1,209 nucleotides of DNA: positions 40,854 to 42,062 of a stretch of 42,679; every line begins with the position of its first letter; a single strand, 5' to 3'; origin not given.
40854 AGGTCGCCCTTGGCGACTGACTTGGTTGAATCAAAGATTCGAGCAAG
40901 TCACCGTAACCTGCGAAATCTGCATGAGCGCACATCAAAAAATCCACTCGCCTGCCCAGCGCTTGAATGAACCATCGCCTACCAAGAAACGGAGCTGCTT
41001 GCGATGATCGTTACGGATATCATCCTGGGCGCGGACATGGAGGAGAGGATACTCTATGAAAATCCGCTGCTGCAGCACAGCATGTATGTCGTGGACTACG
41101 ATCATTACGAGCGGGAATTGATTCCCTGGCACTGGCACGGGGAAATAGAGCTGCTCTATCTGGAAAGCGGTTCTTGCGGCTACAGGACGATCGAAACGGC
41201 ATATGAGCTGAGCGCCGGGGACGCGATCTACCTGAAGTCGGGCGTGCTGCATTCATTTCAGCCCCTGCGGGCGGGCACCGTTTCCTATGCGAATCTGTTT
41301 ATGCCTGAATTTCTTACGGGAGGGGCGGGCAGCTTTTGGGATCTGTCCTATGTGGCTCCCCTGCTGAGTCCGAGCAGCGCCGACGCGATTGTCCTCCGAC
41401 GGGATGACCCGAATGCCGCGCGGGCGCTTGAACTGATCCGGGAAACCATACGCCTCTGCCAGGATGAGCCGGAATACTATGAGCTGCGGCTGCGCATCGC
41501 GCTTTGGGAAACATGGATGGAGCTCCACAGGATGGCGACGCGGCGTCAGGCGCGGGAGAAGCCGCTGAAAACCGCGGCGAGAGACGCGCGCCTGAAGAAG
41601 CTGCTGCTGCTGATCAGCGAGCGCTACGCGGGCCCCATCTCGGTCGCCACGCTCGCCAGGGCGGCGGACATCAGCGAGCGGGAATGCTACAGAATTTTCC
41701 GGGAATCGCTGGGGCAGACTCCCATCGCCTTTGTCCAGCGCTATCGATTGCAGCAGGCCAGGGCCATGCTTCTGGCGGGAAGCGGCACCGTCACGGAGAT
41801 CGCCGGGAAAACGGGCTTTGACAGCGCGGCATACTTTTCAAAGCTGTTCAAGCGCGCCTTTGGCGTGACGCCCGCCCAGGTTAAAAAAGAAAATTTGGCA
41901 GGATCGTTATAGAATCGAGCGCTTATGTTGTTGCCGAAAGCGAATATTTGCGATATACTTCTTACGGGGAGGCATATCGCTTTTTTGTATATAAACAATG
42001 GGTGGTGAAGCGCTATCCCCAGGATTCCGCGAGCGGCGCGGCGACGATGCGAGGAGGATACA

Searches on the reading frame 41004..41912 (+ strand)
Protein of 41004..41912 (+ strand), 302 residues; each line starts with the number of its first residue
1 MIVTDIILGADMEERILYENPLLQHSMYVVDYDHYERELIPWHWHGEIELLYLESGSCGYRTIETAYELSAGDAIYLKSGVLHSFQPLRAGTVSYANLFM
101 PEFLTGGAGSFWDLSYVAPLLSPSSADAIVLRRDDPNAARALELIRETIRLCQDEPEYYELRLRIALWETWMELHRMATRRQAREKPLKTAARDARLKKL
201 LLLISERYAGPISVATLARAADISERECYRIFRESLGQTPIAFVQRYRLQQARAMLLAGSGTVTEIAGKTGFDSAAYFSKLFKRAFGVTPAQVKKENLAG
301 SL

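Call 9: search_protein_families(library=pfam, proteins=[window:41004-41912:+], max_evalue=0.001)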
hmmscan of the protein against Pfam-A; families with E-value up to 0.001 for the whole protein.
window:41004-41912:+ (302 aa): 4 families
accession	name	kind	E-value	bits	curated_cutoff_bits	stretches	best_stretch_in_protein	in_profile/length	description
PF12833.13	HTH_18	-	2e-24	86.1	33.6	1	217-295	1-79/80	Helix-turn-helix domain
PF00165.29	HTH_AraC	-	1.4e-13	51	26.6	1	262-292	10-39/42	Bacterial regulatory helix-turn-helix proteins, AraC family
PF02311.25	AraC_binding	-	9.1e-10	38.8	21.1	1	33-108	9-84/135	AraC-like ligand binding domain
PF07883.17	Cupin_2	-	2.2e-06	27.7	27.2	1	40-85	11-56/70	Cupin domain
